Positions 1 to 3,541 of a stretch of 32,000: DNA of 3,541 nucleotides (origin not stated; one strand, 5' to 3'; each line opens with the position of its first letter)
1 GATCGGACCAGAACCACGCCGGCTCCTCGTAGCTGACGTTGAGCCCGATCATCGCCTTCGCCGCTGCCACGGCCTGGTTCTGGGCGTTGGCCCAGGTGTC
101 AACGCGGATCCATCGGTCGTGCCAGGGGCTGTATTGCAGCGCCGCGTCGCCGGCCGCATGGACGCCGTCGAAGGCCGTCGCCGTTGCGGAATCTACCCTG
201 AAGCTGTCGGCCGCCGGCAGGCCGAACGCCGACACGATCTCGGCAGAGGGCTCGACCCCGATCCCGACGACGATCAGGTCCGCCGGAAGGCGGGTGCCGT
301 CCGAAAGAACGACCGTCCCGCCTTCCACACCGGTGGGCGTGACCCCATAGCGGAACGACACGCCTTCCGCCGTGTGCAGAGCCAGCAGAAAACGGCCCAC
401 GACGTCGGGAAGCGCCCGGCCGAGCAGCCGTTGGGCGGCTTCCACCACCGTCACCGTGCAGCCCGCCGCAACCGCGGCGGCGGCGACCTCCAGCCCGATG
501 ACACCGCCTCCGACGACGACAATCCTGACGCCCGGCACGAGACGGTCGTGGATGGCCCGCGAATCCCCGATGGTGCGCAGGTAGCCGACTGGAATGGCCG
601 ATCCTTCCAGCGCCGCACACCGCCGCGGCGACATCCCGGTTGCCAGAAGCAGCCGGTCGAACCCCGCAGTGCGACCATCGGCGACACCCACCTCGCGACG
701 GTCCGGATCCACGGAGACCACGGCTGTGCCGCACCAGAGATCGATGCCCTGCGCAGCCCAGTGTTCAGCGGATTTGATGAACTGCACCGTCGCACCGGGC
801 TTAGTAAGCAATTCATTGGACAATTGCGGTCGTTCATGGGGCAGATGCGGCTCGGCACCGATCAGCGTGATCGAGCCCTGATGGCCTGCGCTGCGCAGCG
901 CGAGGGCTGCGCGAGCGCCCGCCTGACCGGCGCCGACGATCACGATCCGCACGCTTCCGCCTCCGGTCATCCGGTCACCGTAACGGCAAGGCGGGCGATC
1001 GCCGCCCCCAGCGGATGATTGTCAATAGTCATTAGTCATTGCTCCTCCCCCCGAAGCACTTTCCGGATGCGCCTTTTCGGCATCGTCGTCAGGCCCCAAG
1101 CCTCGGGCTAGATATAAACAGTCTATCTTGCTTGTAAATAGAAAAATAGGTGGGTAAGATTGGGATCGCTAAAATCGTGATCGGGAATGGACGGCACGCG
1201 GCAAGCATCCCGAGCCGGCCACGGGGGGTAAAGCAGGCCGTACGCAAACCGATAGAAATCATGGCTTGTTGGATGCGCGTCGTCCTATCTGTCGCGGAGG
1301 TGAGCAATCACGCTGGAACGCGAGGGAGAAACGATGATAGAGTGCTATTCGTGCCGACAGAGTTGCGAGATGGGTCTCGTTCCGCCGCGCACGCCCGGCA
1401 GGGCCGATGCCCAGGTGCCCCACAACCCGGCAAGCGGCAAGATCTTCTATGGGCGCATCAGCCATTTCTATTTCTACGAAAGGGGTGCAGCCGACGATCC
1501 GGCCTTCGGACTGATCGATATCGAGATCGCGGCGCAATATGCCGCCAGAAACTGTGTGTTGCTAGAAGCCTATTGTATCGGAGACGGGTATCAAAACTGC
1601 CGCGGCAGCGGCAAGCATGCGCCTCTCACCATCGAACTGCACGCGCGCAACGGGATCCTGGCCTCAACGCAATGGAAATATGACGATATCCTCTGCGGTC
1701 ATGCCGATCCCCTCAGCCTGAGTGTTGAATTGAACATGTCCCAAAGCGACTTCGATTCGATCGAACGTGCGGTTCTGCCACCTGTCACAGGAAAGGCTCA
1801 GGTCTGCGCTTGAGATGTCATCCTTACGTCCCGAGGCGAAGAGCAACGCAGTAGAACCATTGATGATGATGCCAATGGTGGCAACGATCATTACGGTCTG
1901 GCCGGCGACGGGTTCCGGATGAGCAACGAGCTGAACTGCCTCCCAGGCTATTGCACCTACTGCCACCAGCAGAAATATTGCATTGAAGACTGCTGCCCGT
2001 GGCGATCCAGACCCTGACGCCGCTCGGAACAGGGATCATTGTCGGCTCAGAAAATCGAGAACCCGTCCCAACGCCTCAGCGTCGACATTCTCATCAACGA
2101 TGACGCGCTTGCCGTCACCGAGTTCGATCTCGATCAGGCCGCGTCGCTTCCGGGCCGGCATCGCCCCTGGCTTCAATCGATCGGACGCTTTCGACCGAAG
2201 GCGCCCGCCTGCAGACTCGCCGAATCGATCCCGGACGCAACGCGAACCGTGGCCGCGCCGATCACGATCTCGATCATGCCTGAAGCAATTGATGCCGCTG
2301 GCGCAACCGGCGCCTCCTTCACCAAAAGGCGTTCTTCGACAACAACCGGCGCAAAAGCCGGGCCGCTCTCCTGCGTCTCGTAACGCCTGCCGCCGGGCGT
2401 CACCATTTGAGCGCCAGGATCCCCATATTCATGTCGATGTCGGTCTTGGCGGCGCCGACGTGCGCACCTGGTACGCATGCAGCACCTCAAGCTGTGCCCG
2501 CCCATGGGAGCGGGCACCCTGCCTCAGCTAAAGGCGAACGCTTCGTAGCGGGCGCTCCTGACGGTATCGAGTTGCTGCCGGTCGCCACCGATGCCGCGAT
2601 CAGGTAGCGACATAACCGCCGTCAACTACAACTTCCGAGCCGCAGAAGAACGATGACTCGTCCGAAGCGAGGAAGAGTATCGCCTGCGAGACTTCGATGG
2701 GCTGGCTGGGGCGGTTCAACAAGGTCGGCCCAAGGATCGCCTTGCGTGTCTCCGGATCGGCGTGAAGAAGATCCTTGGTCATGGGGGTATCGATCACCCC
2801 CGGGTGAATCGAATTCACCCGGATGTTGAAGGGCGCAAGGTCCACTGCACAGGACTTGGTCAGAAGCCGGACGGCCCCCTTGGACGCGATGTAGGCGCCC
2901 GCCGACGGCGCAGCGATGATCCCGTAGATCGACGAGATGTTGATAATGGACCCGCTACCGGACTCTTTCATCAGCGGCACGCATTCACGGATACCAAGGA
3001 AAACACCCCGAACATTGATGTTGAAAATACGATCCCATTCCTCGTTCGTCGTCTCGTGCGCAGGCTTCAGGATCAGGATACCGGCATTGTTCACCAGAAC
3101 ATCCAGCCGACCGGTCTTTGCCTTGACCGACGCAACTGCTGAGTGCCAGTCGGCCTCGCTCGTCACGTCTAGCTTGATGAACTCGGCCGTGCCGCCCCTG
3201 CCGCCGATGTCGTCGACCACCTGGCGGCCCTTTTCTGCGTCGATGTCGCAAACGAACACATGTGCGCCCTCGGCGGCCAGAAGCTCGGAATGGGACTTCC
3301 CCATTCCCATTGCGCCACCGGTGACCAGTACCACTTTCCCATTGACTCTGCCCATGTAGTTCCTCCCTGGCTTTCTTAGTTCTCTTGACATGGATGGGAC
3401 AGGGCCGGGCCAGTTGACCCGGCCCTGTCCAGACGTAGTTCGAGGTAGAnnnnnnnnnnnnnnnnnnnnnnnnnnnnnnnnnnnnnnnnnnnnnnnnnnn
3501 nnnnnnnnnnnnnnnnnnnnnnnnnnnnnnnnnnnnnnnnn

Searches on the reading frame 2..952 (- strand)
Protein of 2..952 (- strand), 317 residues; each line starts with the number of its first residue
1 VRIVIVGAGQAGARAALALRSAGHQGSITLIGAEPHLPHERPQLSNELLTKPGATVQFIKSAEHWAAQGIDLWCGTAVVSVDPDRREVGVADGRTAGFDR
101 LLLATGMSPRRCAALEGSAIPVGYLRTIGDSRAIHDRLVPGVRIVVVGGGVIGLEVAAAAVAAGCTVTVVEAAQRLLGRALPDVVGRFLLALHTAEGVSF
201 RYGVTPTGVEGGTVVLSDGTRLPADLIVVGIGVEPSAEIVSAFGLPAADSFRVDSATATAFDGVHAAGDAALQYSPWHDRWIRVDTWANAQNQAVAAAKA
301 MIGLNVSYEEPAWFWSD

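Call 70: search_protein_families(library=pfam, proteins=[window:2-952:-], max_evalue=0.01)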
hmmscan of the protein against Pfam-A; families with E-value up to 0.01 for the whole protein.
window:2-952:- (317 aa): 15 families
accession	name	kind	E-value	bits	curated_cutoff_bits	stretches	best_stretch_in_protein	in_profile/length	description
PF07992.20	Pyr_redox_2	-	1.2e-60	205.9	26.1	1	1-294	1-291/291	Pyridine nucleotide-disulphide oxidoreductase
PF00070.33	Pyr_redox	-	1.7e-19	70.5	22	1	143-213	1-70/82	Pyridine nucleotide-disulphide oxidoreductase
PF01266.30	DAO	-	5.4e-07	29.9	27.9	0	2-37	1-34/353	FAD dependent oxidoreductase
PF13450.12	NAD_binding_8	-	8.3e-07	29.6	21.9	1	146-185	1-40/68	NAD(P)-binding Rossmann-like domain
PF13241.12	NAD_binding_7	-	2.8e-05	25.1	22.1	0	141-173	7-39/104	Putative NAD(P)-binding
PF13738.12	Pyr_redox_3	-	4.8e-05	23.2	30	0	3-109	167-269/305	Pyridine nucleotide-disulphide oxidoreductase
PF13434.12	Lys_Orn_oxgnase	-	0.0001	22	21.3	0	2-64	190-252/339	L-lysine 6-monooxygenase/L-ornithine 5-monooxygenase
PF02737.24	3HCDH_N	-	0.00012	22.5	22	1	144-181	2-39/180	3-hydroxyacyl-CoA dehydrogenase, NAD binding domain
PF00890.30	FAD_binding_2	-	0.0002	21.1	20.4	0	3-25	2-24/414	FAD binding domain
PF01262.27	AlaDh_PNT_C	-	0.00031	20.7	23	1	141-177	28-64/214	Alanine dehydrogenase/PNT, C-terminal domain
PF03486.20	HI0933_like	-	0.00053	19.9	50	0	143-177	2-36/244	HI0933-like protein Rossmann domain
PF02254.24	TrkA_N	-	0.00076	20.2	23.8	0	144-177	1-34/116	TrkA-N domain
PF01134.28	GIDA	-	0.0013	18.4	22.1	0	3-25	2-24/391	Glucose inhibited division protein A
PF13454.12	NAD_binding_9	-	0.0047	17.4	21.8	0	4-36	1-35/155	FAD-NAD(P)-binding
PF02826.25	2-Hacid_dh_C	-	0.009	15.8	25.1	0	137-173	32-68/178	D-isomer specific 2-hydroxyacid dehydrogenase, NAD binding domain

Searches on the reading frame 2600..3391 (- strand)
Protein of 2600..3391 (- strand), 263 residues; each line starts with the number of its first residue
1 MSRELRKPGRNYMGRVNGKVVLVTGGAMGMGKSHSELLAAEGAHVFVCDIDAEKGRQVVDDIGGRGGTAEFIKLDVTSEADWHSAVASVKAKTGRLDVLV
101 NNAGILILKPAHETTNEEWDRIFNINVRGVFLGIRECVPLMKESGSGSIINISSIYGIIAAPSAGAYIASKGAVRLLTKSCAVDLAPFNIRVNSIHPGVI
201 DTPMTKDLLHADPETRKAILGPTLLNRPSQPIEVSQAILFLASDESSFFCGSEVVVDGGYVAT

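Call 3: search_protein_families(library=pfam, proteins=[window:2600-3391:-])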
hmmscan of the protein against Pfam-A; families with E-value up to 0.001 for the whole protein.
window:2600-3391:- (263 aa): 4 families
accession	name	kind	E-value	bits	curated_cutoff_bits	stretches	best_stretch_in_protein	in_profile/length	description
PF13561.12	adh_short_C2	-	4e-66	223.4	27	1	27-260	3-235/236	Enoyl-(Acyl carrier protein) reductase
PF00106.31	adh_short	-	2.5e-62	210.3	26.6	1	19-209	1-191/195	short chain dehydrogenase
PF08659.16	KR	-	3.4e-13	50.4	22.6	1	21-170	3-152/180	KR domain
PF23441.1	SDR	-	0.00092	19.1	27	0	16-208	5-202/258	SDR-like rossmann domain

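Call 6: search_protein_families(library=ncbifam, proteins=[window:2600-3391:-])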
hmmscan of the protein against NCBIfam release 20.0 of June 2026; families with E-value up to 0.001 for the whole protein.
window:2600-3391:- (263 aa): 230 families (the best 25 are shown)
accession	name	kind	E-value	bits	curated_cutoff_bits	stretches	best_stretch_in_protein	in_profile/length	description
NF005559.1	PRK07231.1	subfamily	7e-74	248.4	215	1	15-261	1-248/249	glucose 1-dehydrogenase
NF053702.1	TrHdxCHCADhChcB1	equivalog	2.1e-73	246.8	400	1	15-262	1-242/250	trans-4-hydroxycyclohexanecarboxylate dehydrogenase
NF004791.0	PRK06138.1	equivalog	1.2e-71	241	312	1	15-262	2-251/252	SDR family oxidoreductase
NF004818.0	PRK06172.1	equivalog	1.1e-69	234.6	336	1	15-262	4-252/253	SDR family oxidoreductase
NF052562.1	RADHDNL4305835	equivalog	4.7e-68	229.4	400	1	14-262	3-251/252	NADP-dependent (R)-specific alcohol dehydrogenase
NF005473.0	PRK07069.1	equivalog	5.8e-64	216.2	339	1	12-262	4-261/262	SDR family oxidoreductase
NF004198.0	PRK05653.1-3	equivalog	3e-61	207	296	1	15-260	4-246/248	3-oxoacyl-ACP reductase FabG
NF052558.1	MBtsdlDhBudC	equivalog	4.8e-60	203.2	270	1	17-262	2-243/250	meso-2,3-butanediol dehydrogenase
NF009466.0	PRK12826.1-2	subfamily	1.3e-58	198.4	222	1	19-261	4-245/248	3-oxoacyl-ACP reductase FabG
NF006493.1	PRK08936.1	subfamily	2.1e-57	194.3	420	1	16-260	5-250/261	glucose-1-dehydrogenase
NF005469.0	PRK07063.1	equivalog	5.9e-57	193.2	306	1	13-260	2-254/260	SDR family oxidoreductase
TIGR03971.1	SDR_subfam_1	subfamily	1e-56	192.3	300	1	16-262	1-270/271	mycofactocin-coupled SDR family oxidoreductase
NF009093.0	PRK12429.1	subfamily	7.3e-56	189.3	258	1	16-262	3-258/259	3-hydroxybutyrate dehydrogenase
TIGR01830.1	3oxo_ACP_reduc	equivalog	7.6e-56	189.5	297.75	1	21-260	1-238/239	3-oxoacyl-[acyl-carrier-protein] reductase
NF005067.0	PRK06484.1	equivalog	8e-56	189.6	713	1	17-262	272-513/524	short chain dehydrogenase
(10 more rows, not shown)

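Call 38: search_solved_structures(query=window:2600-3355:-, max_evalue=1e-40)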
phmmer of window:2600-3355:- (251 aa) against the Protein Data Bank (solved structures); distinct sequences matched with E-value up to 1e-40: 60.
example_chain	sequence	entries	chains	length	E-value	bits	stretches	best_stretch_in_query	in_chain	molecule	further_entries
1nff_A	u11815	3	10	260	2.3e-61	210.5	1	2-250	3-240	Putative oxidoreductase Rv2002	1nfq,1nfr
7vdo_D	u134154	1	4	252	1.6e-53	184.9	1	3-250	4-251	3-alpha-(Or 20-beta)-hydroxysteroid dehydrogenase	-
4rf3_A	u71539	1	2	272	1.8e-53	184.7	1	3-250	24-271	NADPH dependent R-specific alcohol dehydrogenase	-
7ejj_A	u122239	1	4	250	1.9e-53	184.6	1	3-250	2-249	3-alpha-(Or 20-beta)-hydroxysteroid dehydrogenase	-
8kcn_A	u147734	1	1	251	2.1e-53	184.5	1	3-250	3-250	NADP-dependent (R)-specific alcohol dehydrogenase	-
7p36_A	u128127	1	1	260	2.3e-53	184.3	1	3-250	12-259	NADPH dependent R-specific alcohol dehydrogenase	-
7p7y_A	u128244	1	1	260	2.4e-53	184.3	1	3-250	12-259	NADPH dependent R-specific alcohol dehydrogenase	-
4rf2_A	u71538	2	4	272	2.7e-53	184.1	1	3-250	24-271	NADPH dependent R-specific alcohol dehydrogenase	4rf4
4rf5_A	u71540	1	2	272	2.8e-53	184.1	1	3-250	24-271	NADPH dependent R-specific alcohol dehydrogenase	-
7ejh_A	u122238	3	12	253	1.6e-52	181.6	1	3-250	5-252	3-alpha-(Or 20-beta)-hydroxysteroid dehydrogenase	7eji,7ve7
1zjy_A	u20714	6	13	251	2e-51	178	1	2-250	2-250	R-specific alcohol dehydrogenase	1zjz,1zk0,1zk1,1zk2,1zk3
8za3_A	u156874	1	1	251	3.8e-51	177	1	2-250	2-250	R-specific alcohol dehydrogenase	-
9vms_A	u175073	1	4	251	1.4e-50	175.2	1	2-250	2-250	R-specific alcohol dehydrogenase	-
8yai_A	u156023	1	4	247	1.6e-50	175.1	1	1-250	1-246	SDR family oxidoreductase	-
8za1_A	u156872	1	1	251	1.9e-50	174.7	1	2-250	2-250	R-specific alcohol dehydrogenase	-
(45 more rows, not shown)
